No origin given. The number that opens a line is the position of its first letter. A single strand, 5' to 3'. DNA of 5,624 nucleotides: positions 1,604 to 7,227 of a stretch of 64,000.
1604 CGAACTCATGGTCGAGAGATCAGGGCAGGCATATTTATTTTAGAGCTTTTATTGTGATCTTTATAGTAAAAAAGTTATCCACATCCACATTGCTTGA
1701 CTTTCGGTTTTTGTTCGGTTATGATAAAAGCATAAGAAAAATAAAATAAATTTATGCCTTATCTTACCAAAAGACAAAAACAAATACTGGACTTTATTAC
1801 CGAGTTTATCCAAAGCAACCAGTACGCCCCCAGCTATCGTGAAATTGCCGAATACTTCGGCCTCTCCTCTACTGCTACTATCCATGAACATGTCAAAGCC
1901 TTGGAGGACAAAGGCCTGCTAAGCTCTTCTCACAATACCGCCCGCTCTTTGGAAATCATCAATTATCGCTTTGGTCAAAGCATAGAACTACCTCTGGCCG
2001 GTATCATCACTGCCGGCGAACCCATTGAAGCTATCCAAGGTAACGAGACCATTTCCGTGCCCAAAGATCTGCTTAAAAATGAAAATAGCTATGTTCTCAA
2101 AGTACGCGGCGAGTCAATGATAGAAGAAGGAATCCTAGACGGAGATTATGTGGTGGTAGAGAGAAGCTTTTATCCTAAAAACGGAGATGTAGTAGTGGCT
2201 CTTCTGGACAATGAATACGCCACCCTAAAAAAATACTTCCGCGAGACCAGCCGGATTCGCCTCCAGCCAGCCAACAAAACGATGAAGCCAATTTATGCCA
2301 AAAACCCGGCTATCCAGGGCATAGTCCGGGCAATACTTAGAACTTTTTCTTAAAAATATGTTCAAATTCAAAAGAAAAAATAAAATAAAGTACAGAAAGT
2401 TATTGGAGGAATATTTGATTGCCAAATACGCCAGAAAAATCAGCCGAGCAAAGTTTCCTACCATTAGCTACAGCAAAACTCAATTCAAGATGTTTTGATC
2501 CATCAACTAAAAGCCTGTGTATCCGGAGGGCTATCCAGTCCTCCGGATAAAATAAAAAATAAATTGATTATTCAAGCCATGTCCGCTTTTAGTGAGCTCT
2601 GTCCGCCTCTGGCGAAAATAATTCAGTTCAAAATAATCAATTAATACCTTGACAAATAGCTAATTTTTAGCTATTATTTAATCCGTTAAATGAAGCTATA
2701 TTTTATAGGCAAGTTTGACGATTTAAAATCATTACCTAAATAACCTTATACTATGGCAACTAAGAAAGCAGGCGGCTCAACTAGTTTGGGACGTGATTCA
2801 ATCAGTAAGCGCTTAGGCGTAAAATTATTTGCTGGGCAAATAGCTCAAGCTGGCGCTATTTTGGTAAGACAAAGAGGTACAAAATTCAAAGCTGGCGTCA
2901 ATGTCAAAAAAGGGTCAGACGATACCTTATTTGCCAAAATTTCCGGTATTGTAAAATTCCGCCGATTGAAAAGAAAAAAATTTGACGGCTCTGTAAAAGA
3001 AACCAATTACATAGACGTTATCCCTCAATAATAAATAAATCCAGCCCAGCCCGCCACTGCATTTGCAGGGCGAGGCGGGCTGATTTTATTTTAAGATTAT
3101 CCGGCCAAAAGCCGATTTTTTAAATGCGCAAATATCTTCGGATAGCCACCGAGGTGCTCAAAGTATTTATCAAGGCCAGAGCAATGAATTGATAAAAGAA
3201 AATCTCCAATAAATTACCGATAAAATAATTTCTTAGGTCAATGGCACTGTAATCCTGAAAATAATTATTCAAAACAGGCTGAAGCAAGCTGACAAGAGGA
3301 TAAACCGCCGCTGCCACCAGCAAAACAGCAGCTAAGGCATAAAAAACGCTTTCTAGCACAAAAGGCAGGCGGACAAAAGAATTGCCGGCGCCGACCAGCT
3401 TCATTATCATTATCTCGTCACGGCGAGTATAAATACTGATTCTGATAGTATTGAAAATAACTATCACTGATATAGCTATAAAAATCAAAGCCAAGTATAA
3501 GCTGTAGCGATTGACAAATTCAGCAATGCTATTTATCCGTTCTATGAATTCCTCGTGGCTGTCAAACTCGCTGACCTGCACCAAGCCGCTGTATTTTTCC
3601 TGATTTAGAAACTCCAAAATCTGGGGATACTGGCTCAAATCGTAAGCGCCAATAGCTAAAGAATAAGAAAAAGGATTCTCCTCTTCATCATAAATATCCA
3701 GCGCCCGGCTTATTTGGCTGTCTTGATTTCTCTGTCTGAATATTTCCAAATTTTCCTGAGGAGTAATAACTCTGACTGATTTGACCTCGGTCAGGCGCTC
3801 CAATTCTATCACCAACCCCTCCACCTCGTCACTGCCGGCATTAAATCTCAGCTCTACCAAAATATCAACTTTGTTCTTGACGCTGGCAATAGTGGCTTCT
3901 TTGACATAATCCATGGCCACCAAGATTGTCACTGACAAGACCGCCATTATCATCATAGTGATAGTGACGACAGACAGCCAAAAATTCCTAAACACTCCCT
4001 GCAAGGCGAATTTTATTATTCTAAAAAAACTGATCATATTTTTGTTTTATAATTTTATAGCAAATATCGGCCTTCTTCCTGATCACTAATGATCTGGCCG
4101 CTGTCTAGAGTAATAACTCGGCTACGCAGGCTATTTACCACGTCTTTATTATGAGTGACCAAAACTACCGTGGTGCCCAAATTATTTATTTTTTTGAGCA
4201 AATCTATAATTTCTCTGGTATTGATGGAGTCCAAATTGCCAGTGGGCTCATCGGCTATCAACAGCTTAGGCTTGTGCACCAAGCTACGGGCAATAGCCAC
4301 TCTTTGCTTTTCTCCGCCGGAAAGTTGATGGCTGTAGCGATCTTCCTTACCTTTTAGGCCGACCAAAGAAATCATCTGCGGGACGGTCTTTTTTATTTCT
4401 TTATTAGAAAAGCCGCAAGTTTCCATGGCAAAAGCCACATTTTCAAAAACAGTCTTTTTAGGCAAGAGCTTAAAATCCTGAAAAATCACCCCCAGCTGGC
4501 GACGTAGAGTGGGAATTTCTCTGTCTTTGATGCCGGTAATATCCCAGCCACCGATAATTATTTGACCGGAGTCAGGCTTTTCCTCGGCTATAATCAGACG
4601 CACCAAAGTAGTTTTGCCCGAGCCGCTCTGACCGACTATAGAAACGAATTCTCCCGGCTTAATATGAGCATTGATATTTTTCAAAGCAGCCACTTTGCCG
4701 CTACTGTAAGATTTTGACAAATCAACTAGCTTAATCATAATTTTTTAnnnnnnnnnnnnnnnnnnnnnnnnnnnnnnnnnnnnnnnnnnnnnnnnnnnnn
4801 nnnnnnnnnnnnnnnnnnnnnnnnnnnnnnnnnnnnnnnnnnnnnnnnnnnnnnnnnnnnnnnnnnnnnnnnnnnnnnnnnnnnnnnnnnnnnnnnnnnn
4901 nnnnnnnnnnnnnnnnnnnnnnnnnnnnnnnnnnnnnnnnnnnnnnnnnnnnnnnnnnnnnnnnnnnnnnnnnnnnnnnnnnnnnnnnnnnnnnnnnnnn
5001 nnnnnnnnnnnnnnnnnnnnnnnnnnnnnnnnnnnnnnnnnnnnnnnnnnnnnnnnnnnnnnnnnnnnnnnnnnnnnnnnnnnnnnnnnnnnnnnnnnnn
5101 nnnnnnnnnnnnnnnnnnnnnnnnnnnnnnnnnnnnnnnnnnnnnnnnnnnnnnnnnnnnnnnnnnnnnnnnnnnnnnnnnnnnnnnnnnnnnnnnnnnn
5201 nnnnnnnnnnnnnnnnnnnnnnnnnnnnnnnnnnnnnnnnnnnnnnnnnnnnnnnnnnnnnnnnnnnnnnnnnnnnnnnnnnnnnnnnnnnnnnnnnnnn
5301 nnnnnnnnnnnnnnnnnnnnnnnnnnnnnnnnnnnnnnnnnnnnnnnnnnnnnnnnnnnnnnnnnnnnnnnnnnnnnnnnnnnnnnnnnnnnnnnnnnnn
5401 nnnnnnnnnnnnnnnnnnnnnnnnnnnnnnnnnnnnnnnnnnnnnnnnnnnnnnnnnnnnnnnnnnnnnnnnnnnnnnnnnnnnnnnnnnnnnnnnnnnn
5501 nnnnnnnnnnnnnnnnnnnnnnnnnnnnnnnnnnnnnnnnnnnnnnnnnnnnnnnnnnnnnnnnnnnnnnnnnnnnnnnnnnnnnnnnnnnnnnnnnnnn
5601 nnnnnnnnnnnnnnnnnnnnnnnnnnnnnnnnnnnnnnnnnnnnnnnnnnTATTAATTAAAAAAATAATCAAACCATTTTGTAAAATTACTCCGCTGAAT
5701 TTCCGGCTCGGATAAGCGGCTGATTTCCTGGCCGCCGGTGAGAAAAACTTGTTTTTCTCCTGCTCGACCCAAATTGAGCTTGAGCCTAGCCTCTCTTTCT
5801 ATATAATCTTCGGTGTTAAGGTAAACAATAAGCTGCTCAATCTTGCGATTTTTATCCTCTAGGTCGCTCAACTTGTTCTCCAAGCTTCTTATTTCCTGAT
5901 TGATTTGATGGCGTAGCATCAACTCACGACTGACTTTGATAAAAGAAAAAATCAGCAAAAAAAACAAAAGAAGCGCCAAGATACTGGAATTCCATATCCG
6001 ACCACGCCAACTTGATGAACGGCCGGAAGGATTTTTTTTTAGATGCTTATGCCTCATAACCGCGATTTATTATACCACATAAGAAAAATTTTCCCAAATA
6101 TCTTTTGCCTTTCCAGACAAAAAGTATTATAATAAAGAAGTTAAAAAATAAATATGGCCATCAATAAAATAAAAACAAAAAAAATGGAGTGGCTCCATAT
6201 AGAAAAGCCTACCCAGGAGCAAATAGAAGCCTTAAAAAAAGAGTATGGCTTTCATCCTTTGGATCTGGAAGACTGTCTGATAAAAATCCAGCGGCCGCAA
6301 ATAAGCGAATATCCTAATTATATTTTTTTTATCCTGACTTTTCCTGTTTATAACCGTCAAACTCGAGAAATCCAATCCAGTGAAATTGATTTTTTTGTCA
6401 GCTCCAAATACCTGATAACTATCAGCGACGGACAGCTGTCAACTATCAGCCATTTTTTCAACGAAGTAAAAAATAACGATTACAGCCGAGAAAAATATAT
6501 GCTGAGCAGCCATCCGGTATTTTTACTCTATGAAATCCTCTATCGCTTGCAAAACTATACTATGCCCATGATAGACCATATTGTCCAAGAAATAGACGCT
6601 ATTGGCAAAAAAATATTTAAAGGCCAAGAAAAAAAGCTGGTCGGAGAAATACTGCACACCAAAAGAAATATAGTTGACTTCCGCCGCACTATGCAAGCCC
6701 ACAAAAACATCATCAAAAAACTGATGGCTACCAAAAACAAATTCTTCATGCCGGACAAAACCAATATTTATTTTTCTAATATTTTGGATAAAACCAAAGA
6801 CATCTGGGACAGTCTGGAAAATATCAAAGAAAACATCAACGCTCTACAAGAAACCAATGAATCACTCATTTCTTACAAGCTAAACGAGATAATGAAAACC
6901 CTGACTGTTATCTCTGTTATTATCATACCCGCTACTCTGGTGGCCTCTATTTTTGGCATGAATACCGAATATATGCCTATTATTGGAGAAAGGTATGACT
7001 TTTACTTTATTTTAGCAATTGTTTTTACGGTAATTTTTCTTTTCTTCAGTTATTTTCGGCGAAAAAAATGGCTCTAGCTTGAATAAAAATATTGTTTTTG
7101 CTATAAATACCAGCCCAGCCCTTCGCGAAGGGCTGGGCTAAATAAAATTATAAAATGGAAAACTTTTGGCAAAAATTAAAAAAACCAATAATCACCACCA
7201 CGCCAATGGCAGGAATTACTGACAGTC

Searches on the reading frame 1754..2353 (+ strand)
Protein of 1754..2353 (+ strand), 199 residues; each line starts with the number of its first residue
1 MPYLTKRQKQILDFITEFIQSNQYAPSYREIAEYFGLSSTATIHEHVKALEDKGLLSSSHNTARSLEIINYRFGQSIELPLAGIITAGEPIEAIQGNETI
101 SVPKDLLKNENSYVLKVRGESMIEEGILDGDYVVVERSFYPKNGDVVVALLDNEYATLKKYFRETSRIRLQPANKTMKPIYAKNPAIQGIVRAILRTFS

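Call 83: search_protein_families(library=pfam, proteins=[window:1754-2353:+], max_evalue=0.00001)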
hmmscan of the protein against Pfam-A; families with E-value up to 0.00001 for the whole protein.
window:1754-2353:+ (199 aa): 2 families
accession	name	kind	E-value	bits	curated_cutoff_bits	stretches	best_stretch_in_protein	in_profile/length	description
PF00717.28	Peptidase_S24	-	9.5e-28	96.7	23.3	1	80-191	1-115/116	Peptidase S24-like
PF01726.22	LexA_DNA_bind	-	6.2e-22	77.6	23.7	1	1-64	1-64/65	LexA DNA binding domain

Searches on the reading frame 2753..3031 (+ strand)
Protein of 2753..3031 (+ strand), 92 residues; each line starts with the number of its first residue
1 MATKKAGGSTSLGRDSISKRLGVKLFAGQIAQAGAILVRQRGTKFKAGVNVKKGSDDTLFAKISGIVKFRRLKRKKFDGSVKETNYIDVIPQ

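Call 83: search_protein_families(library=pfam, proteins=[window:2753-3031:+], max_evalue=0.00001)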
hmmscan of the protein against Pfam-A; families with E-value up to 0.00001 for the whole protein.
window:2753-3031:+ (92 aa): 1 family
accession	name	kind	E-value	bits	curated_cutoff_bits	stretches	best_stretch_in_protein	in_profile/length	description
PF01016.24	Ribosomal_L27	-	1.1e-30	105.9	20.5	1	2-76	1-75/79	Ribosomal L27 protein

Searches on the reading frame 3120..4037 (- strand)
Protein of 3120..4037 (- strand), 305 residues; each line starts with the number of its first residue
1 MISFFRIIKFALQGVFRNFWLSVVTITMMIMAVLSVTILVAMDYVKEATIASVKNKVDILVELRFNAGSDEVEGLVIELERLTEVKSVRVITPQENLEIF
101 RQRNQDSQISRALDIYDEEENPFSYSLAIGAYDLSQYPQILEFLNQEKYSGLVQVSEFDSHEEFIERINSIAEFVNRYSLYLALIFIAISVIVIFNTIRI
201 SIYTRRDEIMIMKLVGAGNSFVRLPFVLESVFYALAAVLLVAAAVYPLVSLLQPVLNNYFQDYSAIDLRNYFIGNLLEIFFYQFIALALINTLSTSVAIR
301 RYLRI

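Call 83: search_protein_families(library=pfam, proteins=[window:3120-4037:-], max_evalue=0.00001)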
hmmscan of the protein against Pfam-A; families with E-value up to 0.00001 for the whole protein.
window:3120-4037:- (305 aa): 2 families
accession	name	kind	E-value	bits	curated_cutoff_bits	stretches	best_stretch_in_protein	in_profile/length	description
PF02687.27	FtsX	-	5.1e-13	49.6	25.5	1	182-293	3-115/120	FtsX-like permease C-terminal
PF18075.7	FtsX_ECD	-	2e-07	31.9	23.5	1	59-146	3-89/96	FtsX extracellular domain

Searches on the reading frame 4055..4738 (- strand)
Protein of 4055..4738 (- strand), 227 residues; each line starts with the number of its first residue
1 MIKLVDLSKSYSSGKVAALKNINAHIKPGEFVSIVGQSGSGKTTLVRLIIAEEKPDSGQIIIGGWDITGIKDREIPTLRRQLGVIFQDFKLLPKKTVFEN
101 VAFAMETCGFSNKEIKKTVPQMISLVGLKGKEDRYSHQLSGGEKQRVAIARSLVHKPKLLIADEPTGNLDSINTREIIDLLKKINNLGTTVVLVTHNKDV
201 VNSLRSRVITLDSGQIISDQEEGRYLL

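Call 83: search_protein_families(library=pfam, proteins=[window:4055-4738:-], max_evalue=0.00001)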
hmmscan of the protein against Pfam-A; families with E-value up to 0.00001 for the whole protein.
window:4055-4738:- (227 aa): 3 families
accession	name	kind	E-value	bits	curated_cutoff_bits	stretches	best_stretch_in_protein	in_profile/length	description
PF00005.33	ABC_tran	-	2.4e-38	132.3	25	1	19-166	1-136/137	ABC transporter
PF13304.12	AAA_21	-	1.8e-07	31.9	27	0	130-197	229-299/304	AAA domain, putative AbiEii toxin, Type IV TA system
PF02463.25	SMC_N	-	3.5e-06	27.1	40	0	113-205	135-206/220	RecF/RecN/SMC N terminal domain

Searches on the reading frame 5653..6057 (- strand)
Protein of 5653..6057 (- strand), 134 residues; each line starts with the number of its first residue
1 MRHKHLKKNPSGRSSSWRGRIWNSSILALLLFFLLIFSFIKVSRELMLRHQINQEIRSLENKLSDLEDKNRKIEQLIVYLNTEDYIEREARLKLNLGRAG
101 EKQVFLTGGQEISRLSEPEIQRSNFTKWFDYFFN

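Call 83: search_protein_families(library=pfam, proteins=[window:5653-6057:-], max_evalue=0.00001)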
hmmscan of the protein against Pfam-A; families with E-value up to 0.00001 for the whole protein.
window:5653-6057:- (134 aa): 1 family
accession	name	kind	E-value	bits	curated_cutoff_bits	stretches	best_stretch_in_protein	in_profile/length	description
PF04977.20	DivIC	-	3e-12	46.6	28.9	1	31-103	1-74/80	Septum formation initiator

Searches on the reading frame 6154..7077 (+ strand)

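Call 83: search_protein_families(library=pfam, proteins=[window:6154-7077:+], max_evalue=0.00001)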
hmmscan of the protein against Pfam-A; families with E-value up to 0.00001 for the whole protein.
window:6154-7077:+ (307 aa): 1 family
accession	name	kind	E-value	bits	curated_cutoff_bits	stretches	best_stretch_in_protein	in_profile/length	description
PF01544.23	CorA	-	7.2e-63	213.1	27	1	9-303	2-292/292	CorA-like Mg2+ transporter protein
